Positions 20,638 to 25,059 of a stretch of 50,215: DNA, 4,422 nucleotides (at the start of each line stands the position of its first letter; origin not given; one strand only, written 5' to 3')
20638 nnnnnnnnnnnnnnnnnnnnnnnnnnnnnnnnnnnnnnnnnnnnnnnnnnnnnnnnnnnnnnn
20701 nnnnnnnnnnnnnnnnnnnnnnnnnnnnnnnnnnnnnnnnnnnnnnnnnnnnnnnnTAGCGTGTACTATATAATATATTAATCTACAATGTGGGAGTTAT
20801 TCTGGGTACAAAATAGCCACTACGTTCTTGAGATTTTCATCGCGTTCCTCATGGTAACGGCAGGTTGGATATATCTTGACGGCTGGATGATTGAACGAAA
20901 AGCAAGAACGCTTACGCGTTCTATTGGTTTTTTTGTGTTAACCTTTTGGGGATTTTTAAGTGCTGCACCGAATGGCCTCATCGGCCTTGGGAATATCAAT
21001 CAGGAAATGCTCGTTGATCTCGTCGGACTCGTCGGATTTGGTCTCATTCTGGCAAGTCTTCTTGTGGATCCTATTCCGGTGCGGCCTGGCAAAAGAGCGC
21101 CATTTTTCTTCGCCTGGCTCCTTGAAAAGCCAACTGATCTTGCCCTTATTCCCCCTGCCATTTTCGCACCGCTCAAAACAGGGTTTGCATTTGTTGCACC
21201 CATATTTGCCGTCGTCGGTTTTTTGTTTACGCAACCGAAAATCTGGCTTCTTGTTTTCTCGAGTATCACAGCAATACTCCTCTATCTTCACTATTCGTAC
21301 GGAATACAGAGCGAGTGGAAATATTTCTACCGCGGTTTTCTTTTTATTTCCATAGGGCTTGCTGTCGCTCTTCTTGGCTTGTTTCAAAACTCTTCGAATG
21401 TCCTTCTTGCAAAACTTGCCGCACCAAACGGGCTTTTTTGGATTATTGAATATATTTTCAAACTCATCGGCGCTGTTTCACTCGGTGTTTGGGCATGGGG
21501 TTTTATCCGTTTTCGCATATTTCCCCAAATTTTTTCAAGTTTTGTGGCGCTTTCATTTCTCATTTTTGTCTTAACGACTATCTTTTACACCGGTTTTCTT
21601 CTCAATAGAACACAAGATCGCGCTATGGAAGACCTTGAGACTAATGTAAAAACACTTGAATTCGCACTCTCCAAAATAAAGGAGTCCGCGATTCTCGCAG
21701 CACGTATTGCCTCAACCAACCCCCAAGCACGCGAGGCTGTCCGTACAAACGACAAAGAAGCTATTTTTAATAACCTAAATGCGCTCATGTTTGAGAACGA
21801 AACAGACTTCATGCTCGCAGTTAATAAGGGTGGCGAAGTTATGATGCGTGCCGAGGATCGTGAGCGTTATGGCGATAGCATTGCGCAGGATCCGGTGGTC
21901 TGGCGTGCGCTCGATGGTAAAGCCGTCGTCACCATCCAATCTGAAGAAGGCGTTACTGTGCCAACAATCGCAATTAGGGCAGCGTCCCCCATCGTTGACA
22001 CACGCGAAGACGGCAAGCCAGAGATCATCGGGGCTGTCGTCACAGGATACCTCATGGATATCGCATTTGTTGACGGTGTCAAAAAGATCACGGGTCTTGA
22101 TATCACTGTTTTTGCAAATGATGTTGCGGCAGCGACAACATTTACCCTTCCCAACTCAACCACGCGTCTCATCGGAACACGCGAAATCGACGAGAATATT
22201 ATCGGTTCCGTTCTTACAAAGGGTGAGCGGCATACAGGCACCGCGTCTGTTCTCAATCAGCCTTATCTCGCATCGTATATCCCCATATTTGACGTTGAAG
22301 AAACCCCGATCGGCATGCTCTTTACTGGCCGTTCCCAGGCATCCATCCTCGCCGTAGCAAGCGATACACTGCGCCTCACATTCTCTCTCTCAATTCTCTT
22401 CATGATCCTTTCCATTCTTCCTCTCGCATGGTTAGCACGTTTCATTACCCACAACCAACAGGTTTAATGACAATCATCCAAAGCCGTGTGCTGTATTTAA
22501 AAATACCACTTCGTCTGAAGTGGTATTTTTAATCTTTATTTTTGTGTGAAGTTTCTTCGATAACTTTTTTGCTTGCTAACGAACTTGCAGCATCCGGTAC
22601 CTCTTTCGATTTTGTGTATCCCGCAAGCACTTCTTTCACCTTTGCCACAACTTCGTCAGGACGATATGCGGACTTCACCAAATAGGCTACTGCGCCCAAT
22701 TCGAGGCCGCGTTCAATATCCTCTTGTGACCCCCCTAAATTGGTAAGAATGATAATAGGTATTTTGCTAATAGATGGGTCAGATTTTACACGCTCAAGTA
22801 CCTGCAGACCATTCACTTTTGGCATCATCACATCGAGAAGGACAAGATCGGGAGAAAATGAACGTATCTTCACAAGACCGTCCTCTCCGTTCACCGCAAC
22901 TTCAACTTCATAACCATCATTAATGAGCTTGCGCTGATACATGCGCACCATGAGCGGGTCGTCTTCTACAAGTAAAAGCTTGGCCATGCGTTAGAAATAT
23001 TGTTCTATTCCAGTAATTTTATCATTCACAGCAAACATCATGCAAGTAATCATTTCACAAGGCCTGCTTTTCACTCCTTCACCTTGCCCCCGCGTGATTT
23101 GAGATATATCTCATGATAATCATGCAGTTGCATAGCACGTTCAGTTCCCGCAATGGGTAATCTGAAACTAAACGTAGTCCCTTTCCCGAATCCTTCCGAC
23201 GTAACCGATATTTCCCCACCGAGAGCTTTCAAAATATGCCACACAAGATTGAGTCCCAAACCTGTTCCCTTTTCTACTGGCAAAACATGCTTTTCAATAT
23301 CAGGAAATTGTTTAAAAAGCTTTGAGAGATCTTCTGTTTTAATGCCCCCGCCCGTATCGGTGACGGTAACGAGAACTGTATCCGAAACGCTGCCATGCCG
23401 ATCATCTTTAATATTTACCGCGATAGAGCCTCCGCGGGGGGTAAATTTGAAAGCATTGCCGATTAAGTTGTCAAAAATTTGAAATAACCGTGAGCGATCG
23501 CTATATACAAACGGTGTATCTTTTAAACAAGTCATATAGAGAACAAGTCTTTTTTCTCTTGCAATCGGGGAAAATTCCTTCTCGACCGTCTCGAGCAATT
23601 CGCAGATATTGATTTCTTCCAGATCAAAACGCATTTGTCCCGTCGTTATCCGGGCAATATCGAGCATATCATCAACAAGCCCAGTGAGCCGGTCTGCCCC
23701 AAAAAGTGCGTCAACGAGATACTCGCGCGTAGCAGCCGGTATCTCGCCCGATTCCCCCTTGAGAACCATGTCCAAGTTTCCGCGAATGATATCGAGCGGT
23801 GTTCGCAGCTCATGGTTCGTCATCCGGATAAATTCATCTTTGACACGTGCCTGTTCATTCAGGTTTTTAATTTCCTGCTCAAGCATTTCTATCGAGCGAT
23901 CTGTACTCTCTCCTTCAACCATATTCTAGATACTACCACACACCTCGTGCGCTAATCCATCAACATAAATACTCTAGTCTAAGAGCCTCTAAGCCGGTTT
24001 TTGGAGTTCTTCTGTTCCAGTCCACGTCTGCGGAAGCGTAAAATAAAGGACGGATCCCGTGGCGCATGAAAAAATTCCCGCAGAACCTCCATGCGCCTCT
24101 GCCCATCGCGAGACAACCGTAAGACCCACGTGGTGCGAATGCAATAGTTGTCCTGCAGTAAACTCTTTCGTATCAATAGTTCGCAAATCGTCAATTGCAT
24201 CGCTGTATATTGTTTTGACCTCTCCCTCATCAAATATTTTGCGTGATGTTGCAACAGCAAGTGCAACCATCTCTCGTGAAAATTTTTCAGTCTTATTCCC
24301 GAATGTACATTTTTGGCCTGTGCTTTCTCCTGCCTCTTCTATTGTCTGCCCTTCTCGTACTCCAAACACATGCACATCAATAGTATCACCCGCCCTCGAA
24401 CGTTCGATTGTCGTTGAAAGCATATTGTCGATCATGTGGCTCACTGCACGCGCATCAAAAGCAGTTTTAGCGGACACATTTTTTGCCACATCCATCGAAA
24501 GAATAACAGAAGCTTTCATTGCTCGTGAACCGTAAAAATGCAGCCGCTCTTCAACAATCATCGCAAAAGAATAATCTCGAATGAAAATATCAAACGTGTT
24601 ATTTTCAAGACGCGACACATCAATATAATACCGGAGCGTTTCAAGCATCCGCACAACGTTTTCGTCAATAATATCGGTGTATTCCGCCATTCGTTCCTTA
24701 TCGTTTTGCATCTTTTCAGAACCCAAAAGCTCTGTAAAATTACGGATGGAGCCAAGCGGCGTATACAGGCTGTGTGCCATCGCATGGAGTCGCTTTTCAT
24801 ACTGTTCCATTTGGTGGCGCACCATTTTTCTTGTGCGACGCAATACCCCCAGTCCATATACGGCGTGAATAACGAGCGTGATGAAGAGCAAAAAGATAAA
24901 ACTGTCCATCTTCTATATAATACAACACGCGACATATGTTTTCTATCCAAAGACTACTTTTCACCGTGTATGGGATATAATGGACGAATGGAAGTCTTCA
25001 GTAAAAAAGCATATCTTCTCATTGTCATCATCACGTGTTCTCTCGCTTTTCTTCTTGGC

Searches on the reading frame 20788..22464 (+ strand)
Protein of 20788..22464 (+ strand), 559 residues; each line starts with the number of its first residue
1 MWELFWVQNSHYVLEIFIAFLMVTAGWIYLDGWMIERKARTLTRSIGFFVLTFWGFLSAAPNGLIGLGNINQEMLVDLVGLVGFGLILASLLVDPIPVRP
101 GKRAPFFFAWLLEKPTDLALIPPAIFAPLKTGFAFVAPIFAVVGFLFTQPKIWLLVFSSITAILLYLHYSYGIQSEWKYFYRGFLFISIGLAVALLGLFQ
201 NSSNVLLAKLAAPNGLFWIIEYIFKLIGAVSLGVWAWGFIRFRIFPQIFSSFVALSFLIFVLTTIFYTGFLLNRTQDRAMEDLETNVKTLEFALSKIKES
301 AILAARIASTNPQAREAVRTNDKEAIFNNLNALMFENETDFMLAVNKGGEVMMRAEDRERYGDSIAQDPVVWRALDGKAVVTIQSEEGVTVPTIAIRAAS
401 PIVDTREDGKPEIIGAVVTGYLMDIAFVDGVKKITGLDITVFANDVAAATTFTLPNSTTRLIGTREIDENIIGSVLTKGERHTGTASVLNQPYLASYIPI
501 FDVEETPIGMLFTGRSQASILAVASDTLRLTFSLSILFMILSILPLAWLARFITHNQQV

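Call 8: search_protein_families(library=pfam, proteins=[window:20788-22464:+], max_evalue=0.01)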
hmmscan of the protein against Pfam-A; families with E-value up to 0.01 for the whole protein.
window:20788-22464:+ (559 aa): 5 families
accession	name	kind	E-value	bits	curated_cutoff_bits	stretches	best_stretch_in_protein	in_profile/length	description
PF17202.10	sCache_3_3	-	5.8e-22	78.5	28.8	1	426-524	8-104/107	Single cache domain 3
PF17201.10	Cache_3-Cache_2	-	1.2e-11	44.9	27.7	1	425-529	88-196/299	Cache 3/Cache 2 fusion domain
PF14827.12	dCache_3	-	2.2e-08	34.4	25.7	1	278-516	3-234/239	Double sensory domain of two-component sensor kinase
PF05228.19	CHASE4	-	2.2e-06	28.3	26.2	1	316-441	24-139/140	CHASE4 domain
PF17203.10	sCache_3_2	-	5.4e-06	27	28.4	1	427-526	43-137/140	Single cache domain 3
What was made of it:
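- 20788..22467 (+): Partner gene: a 559-aa membrane protein with a multi-TM N-terminal domain, an extracytoplasmic double PDC/Cache domain, a final TM and a short tail of about 8 aa. It has no output domain and no Cys. Pfam sCache_3_3 5.8e-22 and dCache_3 (call 8).
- On Cache-domain extracytoplasmic sensor (partner protein 20788..22467): sCache_3_3 78.5 bits against 28.8, and dCache_3 34.4 against 25.7 (call 8).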

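Call 48: search_solved_structures(query=window:20788-22464:+, max_evalue=1)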
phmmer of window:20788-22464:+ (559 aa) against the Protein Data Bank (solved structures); distinct sequences matched with E-value up to 1: 2.
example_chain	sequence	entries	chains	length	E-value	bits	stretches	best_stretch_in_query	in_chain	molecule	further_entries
8py1_A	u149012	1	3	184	2.3e-06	30.1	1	404-523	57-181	Methyl-accepting chemotaxis protein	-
8py0_A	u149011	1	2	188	0.00066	22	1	427-526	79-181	Ligand Binding domain (LBD) Chemoreceptor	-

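Call 51: find_related_loci(query=A3, collection=metagenome_contigs, flank=7000)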
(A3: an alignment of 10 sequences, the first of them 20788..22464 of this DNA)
Query A3 (559 aa) in metagenome_contigs; peptide patterns used: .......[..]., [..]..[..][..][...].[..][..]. (x = any residue, [..] = any of these).
600 stretches matched a pattern (row limit reached: there are more); 113 encode a relative of the query (tblastn E <= 1e-3); the best 80 are kept; 80 distinct loci.
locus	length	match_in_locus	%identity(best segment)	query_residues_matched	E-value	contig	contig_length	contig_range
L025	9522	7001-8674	61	1-559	0e+0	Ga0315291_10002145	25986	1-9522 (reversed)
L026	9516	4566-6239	59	1-559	0e+0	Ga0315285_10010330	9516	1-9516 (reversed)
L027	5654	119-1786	58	1-559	0e+0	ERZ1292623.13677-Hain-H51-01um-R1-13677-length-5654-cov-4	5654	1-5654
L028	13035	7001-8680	58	1-559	0e+0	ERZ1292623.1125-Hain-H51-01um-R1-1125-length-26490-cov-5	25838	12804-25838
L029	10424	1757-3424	56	1-559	0e+0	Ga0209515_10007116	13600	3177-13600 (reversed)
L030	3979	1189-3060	52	1-559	0e+0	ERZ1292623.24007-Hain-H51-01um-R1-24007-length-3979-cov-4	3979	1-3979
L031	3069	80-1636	34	3-556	1e-97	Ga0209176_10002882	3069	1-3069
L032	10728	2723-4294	34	3-556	6e-95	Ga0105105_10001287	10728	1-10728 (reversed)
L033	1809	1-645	69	345-559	9e-101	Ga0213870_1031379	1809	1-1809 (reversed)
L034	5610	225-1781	32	3-556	3e-93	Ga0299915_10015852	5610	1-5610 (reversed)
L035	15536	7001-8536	35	3-558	2e-93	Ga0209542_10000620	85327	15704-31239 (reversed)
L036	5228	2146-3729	31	1-553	4e-92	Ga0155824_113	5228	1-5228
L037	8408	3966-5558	34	3-556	6e-92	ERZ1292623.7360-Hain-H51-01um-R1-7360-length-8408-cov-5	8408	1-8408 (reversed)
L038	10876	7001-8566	32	1-553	2e-89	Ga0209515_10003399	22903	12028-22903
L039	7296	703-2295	32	1-556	1e-87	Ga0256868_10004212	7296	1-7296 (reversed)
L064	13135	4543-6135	30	5-553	3e-78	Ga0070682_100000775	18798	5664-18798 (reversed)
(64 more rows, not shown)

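Call 64: search_protein_families(library=pfam, proteins=[L064:1-3810:+], max_evalue=0.001)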
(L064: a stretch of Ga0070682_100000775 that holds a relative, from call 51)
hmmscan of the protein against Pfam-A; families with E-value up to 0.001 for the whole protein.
L064:1-3810:+ (1270 aa): 0 families

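Call 68: search_solved_structures(query=A3, max_evalue=1)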
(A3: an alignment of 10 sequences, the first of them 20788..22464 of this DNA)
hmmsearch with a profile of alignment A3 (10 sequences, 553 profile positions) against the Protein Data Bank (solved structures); distinct sequences matched with E-value up to 1: 10.
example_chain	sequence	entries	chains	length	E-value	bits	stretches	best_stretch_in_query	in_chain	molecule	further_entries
8py1_A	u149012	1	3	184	8.2e-08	34.9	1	417-518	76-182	Methyl-accepting chemotaxis protein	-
8py0_A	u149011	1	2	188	9.5e-07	31.4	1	430-520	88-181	Ligand Binding domain (LBD) Chemoreceptor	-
3by8_A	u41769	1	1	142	0.0012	21.1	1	285-414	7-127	Sensor protein dcuS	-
1ojg_A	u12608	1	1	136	0.0021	20.3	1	288-414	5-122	SENSOR PROTEIN DCUS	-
2v9a_A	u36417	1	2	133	0.012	17.8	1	290-418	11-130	SENSOR KINASE CITA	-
2j80_A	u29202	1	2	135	0.012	17.8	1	290-418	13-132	SENSOR KINASE CITA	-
1p0z_A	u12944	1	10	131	0.013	17.7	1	290-418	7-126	Sensor kinase citA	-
6lnp_B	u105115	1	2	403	0.16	14.1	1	278-418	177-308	Fusion protein of Green fluorescent protein and Sensor histidine kinase CitA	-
9k7y_A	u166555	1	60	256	0.29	13.3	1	257-328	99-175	Cage-i53-Zn1-HEHE-14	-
9mrh_A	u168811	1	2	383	0.58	12.3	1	290-418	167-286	Fluorescence lifetime-readout citrate sensor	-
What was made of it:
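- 20788..22467 (+): PDB hits to chemoreceptor LBDs and DcuS/CitA (calls 48, 68).
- On Cache-domain extracytoplasmic sensor (partner protein 20788..22467): PDB LBD hits (calls 48, 68).
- Tried and rejected: The PDB profile search gave only Cache/PDC hits (call 68).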

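Call 69: search_protein_families(library=ncbifam, proteins=[window:20788-22464:+], max_evalue=0.01)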
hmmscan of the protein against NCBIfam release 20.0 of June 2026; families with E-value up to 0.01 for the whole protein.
window:20788-22464:+ (559 aa): 1 family
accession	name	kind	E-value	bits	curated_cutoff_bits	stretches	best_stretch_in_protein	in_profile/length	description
NF008298.1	PRK11086.1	subfamily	0.0023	16.5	520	0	290-423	34-158/529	DcuS/MalK family sensor histidine kinase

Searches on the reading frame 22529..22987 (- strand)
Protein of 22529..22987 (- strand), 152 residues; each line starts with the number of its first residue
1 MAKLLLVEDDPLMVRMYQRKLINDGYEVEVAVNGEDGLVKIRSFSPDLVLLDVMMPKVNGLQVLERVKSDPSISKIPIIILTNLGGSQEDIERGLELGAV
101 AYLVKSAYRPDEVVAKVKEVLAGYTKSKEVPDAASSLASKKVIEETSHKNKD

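Call 8: search_protein_families(library=pfam, proteins=[window:22529-22987:-], max_evalue=0.01)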
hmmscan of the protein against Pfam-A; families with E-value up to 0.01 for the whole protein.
window:22529-22987:- (152 aa): 1 family
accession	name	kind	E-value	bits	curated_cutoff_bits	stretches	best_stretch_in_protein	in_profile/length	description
PF00072.30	Response_reg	-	1.8e-23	83.2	30.2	1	5-117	2-110/111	Response regulator receiver domain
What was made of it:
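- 22529..22987 (-): Receiver-only response regulator (152 aa), conserved in the module. Pfam Response_reg (call 8).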

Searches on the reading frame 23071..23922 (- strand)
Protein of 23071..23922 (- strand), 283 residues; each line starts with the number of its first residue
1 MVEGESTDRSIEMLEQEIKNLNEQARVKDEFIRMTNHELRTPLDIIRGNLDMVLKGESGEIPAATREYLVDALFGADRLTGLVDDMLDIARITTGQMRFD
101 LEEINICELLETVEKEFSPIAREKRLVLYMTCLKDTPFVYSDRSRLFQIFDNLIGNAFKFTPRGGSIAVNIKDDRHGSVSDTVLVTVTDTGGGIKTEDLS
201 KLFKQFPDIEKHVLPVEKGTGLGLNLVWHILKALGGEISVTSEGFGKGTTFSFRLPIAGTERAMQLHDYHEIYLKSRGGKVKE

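Call 8: search_protein_families(library=pfam, proteins=[window:23071-23922:-], max_evalue=0.01)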
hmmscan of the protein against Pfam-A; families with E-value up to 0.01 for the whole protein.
window:23071-23922:- (283 aa): 2 families
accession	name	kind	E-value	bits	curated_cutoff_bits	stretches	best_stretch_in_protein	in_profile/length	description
PF02518.31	HATPase_c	-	9.9e-25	87.6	26.4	1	142-257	2-109/111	Histidine kinase-, DNA gyrase B-, and HSP90-like ATPase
PF00512.31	HisKA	-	4.3e-13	49.5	26.9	1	28-95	2-66/66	His Kinase A (phospho-acceptor) domain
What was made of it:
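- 23071..23922 (-): Soluble HisKA-HATPase histidine kinase (283 aa), with no sensor domain and no TM. Pfam (call 8).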

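Call 69: search_protein_families(library=ncbifam, proteins=[window:23071-23922:-], max_evalue=0.01)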
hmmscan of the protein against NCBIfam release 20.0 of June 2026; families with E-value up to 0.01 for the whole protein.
window:23071-23922:- (283 aa): 82 families (the best 25 are shown)
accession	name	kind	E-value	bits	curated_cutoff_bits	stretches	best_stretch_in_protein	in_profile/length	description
TIGR02966.1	phoR_proteo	equivalog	2.8e-46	158.1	334.2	1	13-255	99-333/333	phosphate regulon sensor histidine kinase PhoR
NF046044.1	PnpS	equivalog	9.5e-46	156.6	400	1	10-256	152-390/390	two-component system histidine kinase PnpS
NF041947.1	LuxQ_Vibrio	equivalog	5.6e-43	146.9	1200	1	21-265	465-704/843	quorum-sensing autoinducer 2 sensor kinase/phosphatase LuxQ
NF047874.1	MASE3_PAS_HK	subfamily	1.6e-42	146.2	560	1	7-265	377-633/655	MASE3 domain-containing sensor histidine kinase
NF033092.0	HK_WalK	equivalog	9.6e-40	136.7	725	1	25-257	369-594/594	cell wall metabolism sensor histidine kinase WalK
NF045911.1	TCSHisKinNblS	equivalog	8.1e-39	133.4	1000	1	9-257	369-620/621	two-component system sensor histidine kinase NblS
TIGR02956.1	TMAO_torS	equivalog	2.1e-38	132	676.5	1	22-268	457-693/967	TMAO reductase system sensor histidine kinase/response regulator TorS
NF008318.0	PRK11107.1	equivalog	2.8e-37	128.3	890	1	19-265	284-526/920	two-component sensor histidine kinase BarA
NF011874.0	PRK15347.1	equivalog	1.7e-36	125.7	852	1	19-267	388-624/921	two component system sensor kinase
NF006800.0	PRK09303.1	equivalog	4.8e-36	124.5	342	1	13-259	136-379/383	histidine kinase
NF038297.2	hybrid_HK_HrmK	equivalog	3.3e-35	121.8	725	1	6-266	213-466/607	hybrid histidine kinase/response regulator HrmK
NF008099.0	PRK10841.1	equivalog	9.9e-35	119.6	920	1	14-264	455-697/949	two-component system sensor histidine kinase RcsC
NF012163.2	BaeS_SmeS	equivalog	4.3e-34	118.2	500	1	16-246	228-448/457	sensor histidine kinase efflux regulator BaeS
NF033091.0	HK_VanS_ACDEFG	equivalog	6.4e-34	117.4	400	1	13-256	59-293/293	vancomycin resistance histidine kinase VanS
NF008302.0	PRK11091.1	equivalog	2.3e-33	115.4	838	1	18-262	273-510/779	aerobic respiration two-component sensor histidine kinase ArcB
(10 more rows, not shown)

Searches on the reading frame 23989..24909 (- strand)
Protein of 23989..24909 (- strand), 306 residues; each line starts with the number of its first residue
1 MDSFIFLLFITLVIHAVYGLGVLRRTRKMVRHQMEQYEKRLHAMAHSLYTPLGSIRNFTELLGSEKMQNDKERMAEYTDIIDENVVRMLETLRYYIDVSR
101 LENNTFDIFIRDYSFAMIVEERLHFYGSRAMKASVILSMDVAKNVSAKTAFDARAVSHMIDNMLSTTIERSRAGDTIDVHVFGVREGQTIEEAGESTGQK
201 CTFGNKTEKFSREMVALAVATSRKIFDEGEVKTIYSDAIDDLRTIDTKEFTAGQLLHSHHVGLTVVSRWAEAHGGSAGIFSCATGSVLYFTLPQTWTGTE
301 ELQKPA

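Call 8: search_protein_families(library=pfam, proteins=[window:23989-24909:-], max_evalue=0.01)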
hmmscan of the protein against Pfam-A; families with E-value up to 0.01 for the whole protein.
window:23989-24909:- (306 aa): 1 family
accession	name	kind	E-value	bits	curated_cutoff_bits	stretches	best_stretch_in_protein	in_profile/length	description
PF00512.31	HisKA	-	2.6e-09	37.4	26.9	1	41-103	6-65/66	His Kinase A (phospho-acceptor) domain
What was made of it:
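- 23989..24909 (-): HisKA-only protein (306 aa). Pfam HisKA only (call 8).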

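Call 69: search_protein_families(library=ncbifam, proteins=[window:23989-24909:-], max_evalue=0.01)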
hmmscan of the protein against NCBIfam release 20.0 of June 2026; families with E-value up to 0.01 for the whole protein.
window:23989-24909:- (306 aa): 28 families (the best 25 are shown)
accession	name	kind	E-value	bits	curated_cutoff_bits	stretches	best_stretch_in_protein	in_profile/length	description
NF046044.1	PnpS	equivalog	1.6e-13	50.4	400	1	44-186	177-316/390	two-component system histidine kinase PnpS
NF008312.0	PRK11100.1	equivalog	3.5e-11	42.6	356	1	33-183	249-397/477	two-component system sensor histidine kinase CreC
TIGR02956.1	TMAO_torS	equivalog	6e-10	37.9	676.5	1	41-175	468-599/967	TMAO reductase system sensor histidine kinase/response regulator TorS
TIGR02966.1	phoR_proteo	equivalog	7.3e-10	38.4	334.2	1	43-190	120-264/333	phosphate regulon sensor histidine kinase PhoR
NF038297.2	hybrid_HK_HrmK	equivalog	1.1e-09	37.5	725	1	41-166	239-363/607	hybrid histidine kinase/response regulator HrmK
NF006800.0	PRK09303.1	equivalog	2.9e-08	33.1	342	1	22-183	136-300/383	histidine kinase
NF033091.0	HK_VanS_ACDEFG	equivalog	4.9e-08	32.4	400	1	41-185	78-219/293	vancomycin resistance histidine kinase VanS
NF033092.0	HK_WalK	equivalog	7.3e-08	31.4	725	1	43-182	378-515/594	cell wall metabolism sensor histidine kinase WalK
NF047874.1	MASE3_PAS_HK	subfamily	2.4e-07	29.9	560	1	43-183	404-547/655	MASE3 domain-containing sensor histidine kinase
NF008318.0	PRK11107.1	equivalog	8.4e-07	27.4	890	1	41-180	297-432/920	two-component sensor histidine kinase BarA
NF050805.1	CellDivHKDivJCaul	equivalog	1.1e-06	27.2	1000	1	40-180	301-440/531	cell cycle sensor histidine kinase DivJ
NF041593.1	histid_kinase_PdhS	equivalog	1.7e-06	26.2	2000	1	26-175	791-940/1041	cell-division control histidine kinase PdhS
NF008543.0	PRK11466.1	equivalog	2e-06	26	982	1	40-174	447-580/914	TMAO reductase system sensor histidine kinase/response regulator TorS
NF008468.0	PRK11360.1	equivalog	5.4e-06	25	646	1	43-187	402-538/616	two-component system sensor histidine kinase AtoS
NF041735.1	hist_kin_RppB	equivalog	1.2e-05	24.3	400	1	34-181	213-359/438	two-component system sensor histidine kinase RppB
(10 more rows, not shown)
